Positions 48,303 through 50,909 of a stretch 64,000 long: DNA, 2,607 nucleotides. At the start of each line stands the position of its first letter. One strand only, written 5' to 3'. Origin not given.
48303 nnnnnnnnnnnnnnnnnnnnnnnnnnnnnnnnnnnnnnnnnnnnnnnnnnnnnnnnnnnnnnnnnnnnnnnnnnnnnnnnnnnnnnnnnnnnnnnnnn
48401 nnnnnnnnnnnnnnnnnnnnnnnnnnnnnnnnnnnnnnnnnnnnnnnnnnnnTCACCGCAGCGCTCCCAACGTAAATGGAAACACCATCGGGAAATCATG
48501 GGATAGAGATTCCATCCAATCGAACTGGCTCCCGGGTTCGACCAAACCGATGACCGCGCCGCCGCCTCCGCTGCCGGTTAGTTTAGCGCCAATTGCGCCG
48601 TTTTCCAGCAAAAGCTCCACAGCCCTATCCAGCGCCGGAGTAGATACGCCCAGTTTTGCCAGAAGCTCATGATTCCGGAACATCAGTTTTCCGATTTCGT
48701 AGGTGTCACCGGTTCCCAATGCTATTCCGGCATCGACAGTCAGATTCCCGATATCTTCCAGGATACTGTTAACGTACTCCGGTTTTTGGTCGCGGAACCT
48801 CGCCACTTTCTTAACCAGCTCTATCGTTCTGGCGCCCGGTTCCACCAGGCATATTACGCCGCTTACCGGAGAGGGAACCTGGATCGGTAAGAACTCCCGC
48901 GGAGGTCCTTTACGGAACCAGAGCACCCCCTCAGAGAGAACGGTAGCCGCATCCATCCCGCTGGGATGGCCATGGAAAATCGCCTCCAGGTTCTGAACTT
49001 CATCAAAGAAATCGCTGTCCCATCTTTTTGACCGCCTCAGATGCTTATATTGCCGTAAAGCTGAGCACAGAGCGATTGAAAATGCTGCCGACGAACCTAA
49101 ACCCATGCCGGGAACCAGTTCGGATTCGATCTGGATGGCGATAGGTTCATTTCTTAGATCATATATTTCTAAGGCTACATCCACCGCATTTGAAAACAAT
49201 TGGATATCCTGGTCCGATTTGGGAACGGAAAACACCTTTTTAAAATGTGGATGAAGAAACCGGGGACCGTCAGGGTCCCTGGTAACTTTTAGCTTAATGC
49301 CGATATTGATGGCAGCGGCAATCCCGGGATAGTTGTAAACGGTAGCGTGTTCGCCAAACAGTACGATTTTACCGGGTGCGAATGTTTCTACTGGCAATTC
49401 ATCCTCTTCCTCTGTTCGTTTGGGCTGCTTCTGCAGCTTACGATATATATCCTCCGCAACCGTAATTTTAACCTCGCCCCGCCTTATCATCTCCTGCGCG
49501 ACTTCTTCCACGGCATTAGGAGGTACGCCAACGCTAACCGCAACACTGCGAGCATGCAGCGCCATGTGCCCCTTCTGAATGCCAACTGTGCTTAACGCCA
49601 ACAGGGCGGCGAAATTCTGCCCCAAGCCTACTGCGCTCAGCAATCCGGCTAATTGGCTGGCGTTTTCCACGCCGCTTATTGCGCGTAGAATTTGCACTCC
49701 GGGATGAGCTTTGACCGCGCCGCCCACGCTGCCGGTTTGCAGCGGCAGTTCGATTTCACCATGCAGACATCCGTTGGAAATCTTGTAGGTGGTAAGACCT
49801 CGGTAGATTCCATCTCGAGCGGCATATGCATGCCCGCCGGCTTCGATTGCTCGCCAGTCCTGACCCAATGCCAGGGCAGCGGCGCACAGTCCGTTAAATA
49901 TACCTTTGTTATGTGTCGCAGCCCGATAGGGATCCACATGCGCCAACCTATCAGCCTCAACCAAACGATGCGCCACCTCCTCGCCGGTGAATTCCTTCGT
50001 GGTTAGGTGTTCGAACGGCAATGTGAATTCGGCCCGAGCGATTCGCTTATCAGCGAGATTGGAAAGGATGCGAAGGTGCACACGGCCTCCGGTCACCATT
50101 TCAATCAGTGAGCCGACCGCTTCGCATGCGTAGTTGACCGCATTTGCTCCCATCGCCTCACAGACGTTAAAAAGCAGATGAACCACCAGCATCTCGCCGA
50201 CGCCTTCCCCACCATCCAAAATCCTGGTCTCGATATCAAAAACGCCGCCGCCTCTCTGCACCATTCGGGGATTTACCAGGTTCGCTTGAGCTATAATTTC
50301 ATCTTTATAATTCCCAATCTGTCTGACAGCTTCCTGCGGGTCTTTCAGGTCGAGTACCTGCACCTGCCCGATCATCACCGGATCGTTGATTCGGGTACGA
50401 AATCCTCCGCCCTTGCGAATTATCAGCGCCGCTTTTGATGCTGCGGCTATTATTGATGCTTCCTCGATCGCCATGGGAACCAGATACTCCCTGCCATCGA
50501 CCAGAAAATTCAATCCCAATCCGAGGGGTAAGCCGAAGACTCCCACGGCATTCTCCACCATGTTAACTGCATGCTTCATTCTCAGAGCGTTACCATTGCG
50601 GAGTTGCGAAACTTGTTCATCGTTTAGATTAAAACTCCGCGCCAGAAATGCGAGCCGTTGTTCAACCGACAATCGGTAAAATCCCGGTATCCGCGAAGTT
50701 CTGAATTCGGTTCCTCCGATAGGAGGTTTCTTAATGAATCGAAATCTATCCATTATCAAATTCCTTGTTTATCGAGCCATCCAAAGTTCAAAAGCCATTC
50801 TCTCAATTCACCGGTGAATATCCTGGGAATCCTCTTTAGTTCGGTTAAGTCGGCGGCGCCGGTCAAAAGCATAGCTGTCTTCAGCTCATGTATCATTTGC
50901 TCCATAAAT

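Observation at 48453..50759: HMG-CoA reductase (class II) and mevalonate kinase encoded as a single 768-aa polypeptide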

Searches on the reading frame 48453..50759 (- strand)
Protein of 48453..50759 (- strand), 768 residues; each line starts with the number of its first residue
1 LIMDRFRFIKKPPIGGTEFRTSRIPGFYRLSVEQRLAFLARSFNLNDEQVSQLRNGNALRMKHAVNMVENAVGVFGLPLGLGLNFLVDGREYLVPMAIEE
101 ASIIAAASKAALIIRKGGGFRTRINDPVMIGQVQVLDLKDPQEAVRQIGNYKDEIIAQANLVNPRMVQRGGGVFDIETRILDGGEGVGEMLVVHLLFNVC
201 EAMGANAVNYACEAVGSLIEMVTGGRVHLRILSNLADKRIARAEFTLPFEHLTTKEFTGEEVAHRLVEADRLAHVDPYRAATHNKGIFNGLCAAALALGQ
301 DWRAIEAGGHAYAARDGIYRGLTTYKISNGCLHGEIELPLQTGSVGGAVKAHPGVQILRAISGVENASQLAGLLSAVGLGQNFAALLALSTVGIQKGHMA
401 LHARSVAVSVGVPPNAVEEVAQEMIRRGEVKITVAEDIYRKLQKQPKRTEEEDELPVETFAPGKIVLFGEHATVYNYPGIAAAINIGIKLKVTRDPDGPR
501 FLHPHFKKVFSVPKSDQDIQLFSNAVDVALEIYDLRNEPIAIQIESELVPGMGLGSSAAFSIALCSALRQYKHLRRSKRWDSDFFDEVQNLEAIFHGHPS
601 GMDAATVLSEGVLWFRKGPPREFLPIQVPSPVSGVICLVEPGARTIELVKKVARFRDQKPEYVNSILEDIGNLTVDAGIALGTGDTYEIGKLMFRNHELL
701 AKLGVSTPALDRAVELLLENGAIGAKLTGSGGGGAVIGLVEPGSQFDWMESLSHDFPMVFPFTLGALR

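Call 3: search_protein_families(library=pfam, proteins=[window:48453-50759:-])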
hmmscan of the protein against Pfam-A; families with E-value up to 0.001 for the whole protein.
window:48453-50759:- (768 aa): 3 families
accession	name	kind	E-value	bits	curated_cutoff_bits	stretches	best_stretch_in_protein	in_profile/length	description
PF00368.23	HMG-CoA_red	-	3.6e-100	336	27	1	32-403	2-368/368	Hydroxymethylglutaryl-coenzyme A reductase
PF08544.19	GHMP_kinases_C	-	4.7e-15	56.2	21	1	680-742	4-68/85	GHMP kinases C terminal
PF00288.32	GHMP_kinases_N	-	2.2e-10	41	22.3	1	526-609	7-85/87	GHMP kinases N terminal domain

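Call 4: search_protein_families(library=ncbifam, proteins=[window:48453-50759:-])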
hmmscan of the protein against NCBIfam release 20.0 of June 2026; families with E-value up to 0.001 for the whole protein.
window:48453-50759:- (768 aa): 13 families
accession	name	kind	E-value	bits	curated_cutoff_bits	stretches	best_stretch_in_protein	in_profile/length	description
TIGR00532.1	HMG_CoA_R_NAD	equivalog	5.9e-112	374.8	259.95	1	20-403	20-395/395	hydroxymethylglutaryl-CoA reductase, degradative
TIGR00549.1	mevalon_kin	equivalog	1.1e-60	205.5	163.05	1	461-739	1-276/276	mevalonate kinase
NF003036.0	PRK03926.1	equivalog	2.2e-40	138.7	403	1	458-746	3-273/302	mevalonate kinase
NF003006.0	PRK03817.1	equivalog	5.5e-21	74.9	443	2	676-763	248-336/352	galactokinase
TIGR00131.1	gal_kin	equivalog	7.4e-14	51.4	226.65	2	675-743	283-353/388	galactokinase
TIGR00533.1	HMG_CoA_R_NADP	equivalog_domain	9.4e-11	41.3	441.8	1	32-220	30-211/402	hydroxymethylglutaryl-CoA reductase (NADPH)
NF001816.0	PRK00555.1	equivalog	4.1e-10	39.2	509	1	675-741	258-325/363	galactokinase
NF003705.0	PRK05322.1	equivalog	3.3e-09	36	385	1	674-747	281-356/388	galactokinase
NF003472.0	PRK05101.1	equivalog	6.2e-09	35.2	499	1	673-742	274-346/382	galactokinase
TIGR00920.1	2A060605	subfamily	9.1e-07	27.4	778.35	1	67-129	524-586/887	hydroxymethylglutaryl-CoA reductase (NADPH)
NF002288.1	PRK01212.1-4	equivalog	2.4e-06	26.8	194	1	531-732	69-259/303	homoserine kinase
TIGR01920.1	Shik_kin_archae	equivalog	1.1e-05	25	126.85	1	516-575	47-105/266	shikimate kinase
NF049969.1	GlMnHpPKinHddA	equivalog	6.3e-05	22.6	600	1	680-762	242-326/338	D-glycero-D-manno-heptose 7-phosphate kinase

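Call 6: find_homologous_proteins(query=window:48453-50759:-, max_evalue=1e-20)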
Query window:48453-50759:- (768 aa): 8000 proteins with E <= 1e-20 among 8000 candidates; the best 120 are listed.
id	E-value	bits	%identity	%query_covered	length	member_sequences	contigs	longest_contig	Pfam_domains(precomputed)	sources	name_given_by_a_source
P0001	0.0e+0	1641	95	100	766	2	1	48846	PF00368.24,PF00288.33,PF08544.19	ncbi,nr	ncbi:MAG: hydroxymethylglutaryl-CoA reductase, degradative [candidate division Zixibacteria bacteriu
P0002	0.0e+0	1378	78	100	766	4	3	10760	PF00368.24,PF00288.33,PF08544.19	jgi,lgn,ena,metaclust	metaclust:\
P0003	0.0e+0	1316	76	99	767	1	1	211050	PF00368.24,PF00288.33,PF08544.19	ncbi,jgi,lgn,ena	-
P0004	0.0e+0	1255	73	99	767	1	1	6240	PF00368.24,PF00288.33,PF08544.19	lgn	-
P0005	0.0e+0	1216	69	100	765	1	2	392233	PF00368.24,PF00288.33,PF08544.19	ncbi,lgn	-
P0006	0.0e+0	1215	69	100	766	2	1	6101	PF00368.24,PF00288.33,PF08544.19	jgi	jgi:hydroxymethylglutaryl-CoA reductase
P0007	0.0e+0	1212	69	99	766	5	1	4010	PF00368.24,PF00288.33,PF08544.19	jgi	-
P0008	0.0e+0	1207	69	99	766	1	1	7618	PF00368.24,PF00288.33,PF08544.19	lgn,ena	-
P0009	0.0e+0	1204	69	99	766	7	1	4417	PF00368.24,PF00288.33,PF08544.19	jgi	jgi:hydroxymethylglutaryl-CoA reductase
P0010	0.0e+0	1197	68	99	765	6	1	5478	PF00368.24,PF00288.33,PF08544.19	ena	-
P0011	0.0e+0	1188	71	98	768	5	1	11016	PF00368.24,PF00288.33,PF08544.19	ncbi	-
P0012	0.0e+0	1188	69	99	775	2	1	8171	PF00368.24,PF00288.33,PF08544.19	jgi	-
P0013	0.0e+0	1186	67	100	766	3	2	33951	PF00368.24,PF00288.33,PF08544.19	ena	-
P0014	0.0e+0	1186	70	97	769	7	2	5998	PF00368.24,PF00288.33,PF08544.19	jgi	-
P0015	0.0e+0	1183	70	97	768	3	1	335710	PF00368.24,PF00288.33,PF08544.19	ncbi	-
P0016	0.0e+0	1180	69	98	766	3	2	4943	PF00368.24,PF00288.33,PF08544.19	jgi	jgi:hydroxymethylglutaryl-CoA reductase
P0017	0.0e+0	1178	70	98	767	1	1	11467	PF00368.24,PF00288.33,PF08544.19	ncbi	-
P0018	0.0e+0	1174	68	99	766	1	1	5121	PF00368.24,PF00288.33,PF08544.19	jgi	-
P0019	0.0e+0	1173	68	100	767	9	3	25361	PF00368.24,PF00288.33,PF08544.19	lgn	-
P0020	0.0e+0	1172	68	99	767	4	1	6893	PF00368.24,PF00288.33,PF08544.19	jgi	jgi:hydroxymethylglutaryl-CoA reductase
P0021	0.0e+0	1169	68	98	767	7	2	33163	PF00368.24,PF00288.33,PF08544.19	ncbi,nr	ncbi:MAG: hydroxymethylglutaryl-CoA reductase, degradative [candidate division Zixibacteria bacteriu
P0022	0.0e+0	1168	68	99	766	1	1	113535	PF00368.24,PF00288.33,PF08544.19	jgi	jgi:hydroxymethylglutaryl-CoA reductase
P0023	0.0e+0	1168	70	98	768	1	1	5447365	PF00368.24,PF00288.33,PF08544.19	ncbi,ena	-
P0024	0.0e+0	1167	68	97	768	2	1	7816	PF00368.24,PF00288.33,PF08544.19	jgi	-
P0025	0.0e+0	1166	68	99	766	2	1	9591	PF00368.24,PF00288.33,PF08544.19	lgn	-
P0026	0.0e+0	1163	68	97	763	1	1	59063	PF00368.24,PF00288.33,PF08544.19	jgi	jgi:hydroxymethylglutaryl-CoA reductase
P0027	0.0e+0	1162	67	99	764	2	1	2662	PF00368.24,PF00288.33,PF08544.19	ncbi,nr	ncbi:MAG: hydroxymethylglutaryl-CoA reductase, degradative, partial [candidate division Zixibacteria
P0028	0.0e+0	1158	67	99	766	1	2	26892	PF00368.24,PF00288.33,PF08544.19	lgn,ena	-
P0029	0.0e+0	1158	69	97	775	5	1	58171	PF00368.24,PF00288.33,PF08544.19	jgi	-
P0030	0.0e+0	1154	69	97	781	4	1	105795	PF00368.24,PF00288.33,PF08544.19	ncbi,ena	-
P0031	0.0e+0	1153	66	99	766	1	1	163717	PF00368.24,PF00288.33,PF08544.19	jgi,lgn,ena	-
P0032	0.0e+0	1153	68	98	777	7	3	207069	PF00368.24,PF00288.33,PF08544.19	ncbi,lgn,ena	-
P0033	0.0e+0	1152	68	97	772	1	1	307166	PF00368.24,PF00288.33,PF08544.19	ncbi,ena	-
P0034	0.0e+0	1152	68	97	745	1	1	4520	PF00368.24,PF00288.33,PF08544.19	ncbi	-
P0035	0.0e+0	1151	67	99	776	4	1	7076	PF00368.24,PF00288.33,PF08544.19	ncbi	-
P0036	0.0e+0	1150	69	98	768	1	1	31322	PF00368.24,PF00288.33,PF08544.19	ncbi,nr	ncbi:hydroxymethylglutaryl-CoA reductase, degradative [bacterium]|nr:hydroxymethylglutaryl-CoA reduc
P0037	0.0e+0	1150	66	99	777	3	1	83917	PF00368.24,PF00288.33,PF08544.19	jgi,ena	-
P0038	0.0e+0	1150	67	99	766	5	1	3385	PF00368.24,PF00288.33,PF08544.19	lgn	-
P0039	0.0e+0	1148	68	97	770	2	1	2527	PF00368.24,PF00288.33,PF08544.19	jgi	jgi:hydroxymethylglutaryl-CoA reductase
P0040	0.0e+0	1145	69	97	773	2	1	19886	PF00368.24,PF00288.33,PF08544.19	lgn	-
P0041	0.0e+0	1145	68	98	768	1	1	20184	PF00368.24,PF00288.33,PF08544.19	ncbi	-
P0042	0.0e+0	1144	67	97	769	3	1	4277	PF00368.24,PF00288.33,PF08544.19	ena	-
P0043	0.0e+0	1144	68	97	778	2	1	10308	PF00368.24,PF00288.33,PF08544.19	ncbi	-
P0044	0.0e+0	1139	67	97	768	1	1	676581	PF00368.24,PF00288.33,PF08544.19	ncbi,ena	-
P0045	0.0e+0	1138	66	98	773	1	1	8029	PF00368.24,PF00288.33,PF08544.19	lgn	-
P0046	0.0e+0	1137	68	97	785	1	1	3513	PF00368.24,PF00288.33,PF08544.19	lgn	-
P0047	0.0e+0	1137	68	97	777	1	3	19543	PF00368.24,PF00288.33,PF08544.19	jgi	-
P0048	0.0e+0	1136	67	99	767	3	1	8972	PF00368.24,PF00288.33,PF08544.19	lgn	-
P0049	0.0e+0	1135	68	97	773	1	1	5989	PF00368.24,PF00288.33,PF08544.19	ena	-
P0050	0.0e+0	1135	68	97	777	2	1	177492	PF00368.24,PF00288.33,PF08544.19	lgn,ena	-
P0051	0.0e+0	1134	67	97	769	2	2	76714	PF00368.24,PF00288.33,PF08544.19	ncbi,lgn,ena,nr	ncbi:MAG: hydroxymethylglutaryl-CoA reductase, degradative [candidate division Zixibacteria bacteriu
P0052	0.0e+0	1133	69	96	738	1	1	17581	PF00368.24,PF00288.33,PF08544.19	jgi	jgi:hydroxymethylglutaryl-CoA reductase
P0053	0.0e+0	1132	66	99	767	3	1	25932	PF00368.24,PF00288.33,PF08544.19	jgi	-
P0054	0.0e+0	1132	67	97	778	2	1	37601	PF00368.24,PF00288.33,PF08544.19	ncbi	ncbi:MAG: hydroxymethylglutaryl-CoA reductase, degradative [bacterium]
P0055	0.0e+0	1130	68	97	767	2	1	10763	PF00368.24,PF00288.33,PF08544.19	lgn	-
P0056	0.0e+0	1129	68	97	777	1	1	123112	PF00368.24,PF00288.33,PF08544.19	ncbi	-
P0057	0.0e+0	1127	68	99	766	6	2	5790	PF00368.24,PF00288.33,PF08544.19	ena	-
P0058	0.0e+0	1127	69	97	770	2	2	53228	PF00368.24,PF00288.33,PF08544.19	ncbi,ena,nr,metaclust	ncbi:MAG: hydroxymethylglutaryl-CoA reductase, degradative [Candidatus Electryonea clarkiae]|nr:hydr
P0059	0.0e+0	1124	67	97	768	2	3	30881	PF00368.24,PF00288.33,PF08544.19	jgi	-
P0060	0.0e+0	1118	68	97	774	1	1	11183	PF00368.24,PF00288.33,PF08544.19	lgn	-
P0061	0.0e+0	1111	66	97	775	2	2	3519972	PF00368.24,PF00288.33,PF08544.19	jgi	-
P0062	0.0e+0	1108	66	97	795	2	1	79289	PF00368.24,PF00288.33,PF08544.19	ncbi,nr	ncbi:hydroxymethylglutaryl-CoA reductase, degradative [bacterium]|nr:hydroxymethylglutaryl-CoA reduc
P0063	0.0e+0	1108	67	97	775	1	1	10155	PF00368.24,PF00288.33,PF08544.19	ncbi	-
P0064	0.0e+0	1106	67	99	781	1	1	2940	PF00368.24,PF00288.33,PF08544.19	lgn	-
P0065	0.0e+0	1099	67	97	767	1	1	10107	PF00368.24,PF00288.33,PF08544.19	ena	-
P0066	0.0e+0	1099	67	97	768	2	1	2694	PF00368.24,PF00288.33,PF08544.19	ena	-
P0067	0.0e+0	1098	65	98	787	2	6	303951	PF00368.24,PF00288.33,PF08544.19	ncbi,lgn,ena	-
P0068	0.0e+0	1097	64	98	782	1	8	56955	PF00368.24,PF00288.33,PF08544.19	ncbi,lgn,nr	ncbi:MAG: 3-hydroxy-3-methylglutaryl-coenzyme A reductase [Calditrichaeota bacterium]|nr:3-hydroxy-3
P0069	0.0e+0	1095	64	100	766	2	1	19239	PF00368.24,PF00288.33,PF08544.19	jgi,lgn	jgi:hydroxymethylglutaryl-CoA reductase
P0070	0.0e+0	1094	66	97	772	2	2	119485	PF00368.24,PF00288.33,PF08544.19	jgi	jgi:hydroxymethylglutaryl-CoA reductase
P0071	0.0e+0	1092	66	97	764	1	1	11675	PF00368.24,PF00288.33,PF08544.19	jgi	jgi:hydroxymethylglutaryl-CoA reductase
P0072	0.0e+0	1089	65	97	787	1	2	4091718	PF00368.24,PF00288.33,PF08544.19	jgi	jgi:hydroxymethylglutaryl-CoA reductase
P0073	0.0e+0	1085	65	97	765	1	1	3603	PF00368.24,PF00288.33,PF08544.19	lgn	-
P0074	0.0e+0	1078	66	98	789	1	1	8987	PF00368.24,PF00288.33,PF08544.19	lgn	-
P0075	0.0e+0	1069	65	99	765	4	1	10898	PF00368.24,PF00288.33,PF08544.19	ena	-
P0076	0.0e+0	1068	64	97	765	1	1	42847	PF00368.24,PF00288.33,PF08544.19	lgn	-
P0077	0.0e+0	1057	63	98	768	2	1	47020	PF00368.24,PF00288.33,PF08544.19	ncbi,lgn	-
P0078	0.0e+0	1055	65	97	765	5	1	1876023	PF00368.24,PF00288.33,PF08544.19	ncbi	ncbi:MAG: hydroxymethylglutaryl-CoA reductase, degradative [bacterium]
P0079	0.0e+0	1041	63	97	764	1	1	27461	PF00368.24,PF00288.33,PF08544.19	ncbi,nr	ncbi:hydroxymethylglutaryl-CoA reductase, degradative [bacterium]|nr:hydroxymethylglutaryl-CoA reduc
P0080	0.0e+0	1035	61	97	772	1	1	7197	PF00368.24,PF00288.33,PF08544.19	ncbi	-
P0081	0.0e+0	1031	63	97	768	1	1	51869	PF00368.24,PF00288.33,PF08544.19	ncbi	ncbi:MAG: hydroxymethylglutaryl-CoA reductase, degradative [bacterium]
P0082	0.0e+0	1029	62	97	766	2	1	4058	PF00368.24,PF00288.33,PF08544.19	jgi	-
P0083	0.0e+0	1023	61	98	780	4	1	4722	PF00368.24,PF00288.33,PF08544.19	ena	-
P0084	0.0e+0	1017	62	97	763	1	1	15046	PF00368.24,PF00288.33,PF08544.19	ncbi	-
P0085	0.0e+0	1017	63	98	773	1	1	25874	PF00368.24,PF00288.33,PF08544.19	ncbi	-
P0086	0.0e+0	1017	62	98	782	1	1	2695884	PF00368.24,PF00288.33,PF08544.19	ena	-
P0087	0.0e+0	1016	60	100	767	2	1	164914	PF00368.24,PF00288.33,PF08544.19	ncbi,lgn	-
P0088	0.0e+0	1015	62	97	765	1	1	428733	PF00368.24,PF00288.33,PF08544.19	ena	-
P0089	0.0e+0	1013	62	98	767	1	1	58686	PF00368.24,PF00288.33,PF08544.19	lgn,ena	-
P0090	0.0e+0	1012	63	99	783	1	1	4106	PF00368.24,PF00288.33,PF08544.19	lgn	-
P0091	3.2e-296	1003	61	97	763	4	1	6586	PF00368.24,PF00288.33,PF08544.19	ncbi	-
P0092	6.7e-296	1002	62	98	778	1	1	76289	PF00368.24,PF00288.33,PF08544.19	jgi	jgi:hydroxymethylglutaryl-CoA reductase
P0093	3.8e-294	996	60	99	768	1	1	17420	PF00368.24,PF00288.33,PF08544.19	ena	-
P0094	4.1e-287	973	59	93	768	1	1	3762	PF00368.24,PF00288.33,PF08544.19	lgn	-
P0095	1.5e-285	967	58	94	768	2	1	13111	PF00368.24,PF00288.33,PF08544.19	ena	-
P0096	2.1e-285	967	59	97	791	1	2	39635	PF00368.24,PF00288.33,PF08544.19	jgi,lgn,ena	-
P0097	3.0e-283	960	57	97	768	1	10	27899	PF00368.24,PF00288.33,PF08544.19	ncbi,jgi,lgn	-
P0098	1.8e-262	891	69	75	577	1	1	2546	PF00368.24,PF00288.33,PF08544.19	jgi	jgi:hydroxymethylglutaryl-CoA reductase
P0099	2.0e-253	861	67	77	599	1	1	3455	PF00368.24,PF00288.33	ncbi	-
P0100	1.8e-245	835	65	75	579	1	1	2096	PF00368.24,PF00288.33,PF08544.19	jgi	-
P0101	2.6e-243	828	53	97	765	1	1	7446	PF00368.24,PF00288.33,PF08544.19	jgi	jgi:hydroxymethylglutaryl-CoA reductase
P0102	6.7e-243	826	65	76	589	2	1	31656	PF00368.24,PF00288.33,PF08544.19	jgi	-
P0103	6.7e-241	820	50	97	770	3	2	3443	PF00368.24,PF00288.33,PF08544.19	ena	-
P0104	2.2e-239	815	52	92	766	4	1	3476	PF00368.24,PF00288.33,PF08544.19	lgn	-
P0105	6.5e-239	813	50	97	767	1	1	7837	PF00368.24,PF00288.33,PF08544.19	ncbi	-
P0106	9.0e-237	806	50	91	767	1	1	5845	PF00368.24,PF00288.33,PF08544.19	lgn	-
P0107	1.8e-224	765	67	65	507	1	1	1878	PF00368.24,PF00288.33,PF08544.19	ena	-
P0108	1.2e-187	644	61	61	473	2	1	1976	PF00368.24,PF00288.33,PF08544.19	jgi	jgi:hydroxymethylglutaryl-CoA reductase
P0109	3.4e-187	642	65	58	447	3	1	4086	PF00368.24,PF00288.33,PF08544.19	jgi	jgi:hydroxymethylglutaryl-CoA reductase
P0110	7.2e-186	638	67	58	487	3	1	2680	PF00368.24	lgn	-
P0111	4.3e-172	592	44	94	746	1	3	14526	PF00368.24,PF00288.33,PF08544.19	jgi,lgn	jgi:hydroxymethylglutaryl-CoA reductase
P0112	1.8e-170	587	43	93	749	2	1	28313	PF00368.24,PF00288.33,PF08544.19,PF22700.3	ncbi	-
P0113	9.2e-170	585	43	94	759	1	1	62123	PF00368.24,PF00288.33,PF08544.19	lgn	-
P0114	1.8e-169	584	43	94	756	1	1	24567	PF00368.24,PF00288.33,PF08544.19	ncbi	-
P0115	4.0e-169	582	43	94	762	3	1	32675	PF00368.24,PF00288.33,PF08544.19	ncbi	-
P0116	5.9e-169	582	43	94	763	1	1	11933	PF00368.24,PF00288.33,PF08544.19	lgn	-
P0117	6.6e-169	582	44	94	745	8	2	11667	PF00368.24,PF00288.33,PF08544.19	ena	-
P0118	7.2e-169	582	43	95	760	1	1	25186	PF00368.24,PF00288.33,PF08544.19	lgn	-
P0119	8.2e-169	581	43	94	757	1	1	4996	PF00368.24,PF00288.33,PF08544.19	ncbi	-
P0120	8.4e-169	581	43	92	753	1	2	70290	PF00368.24,PF00288.33,PF08544.19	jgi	jgi:hydroxymethylglutaryl-CoA reductase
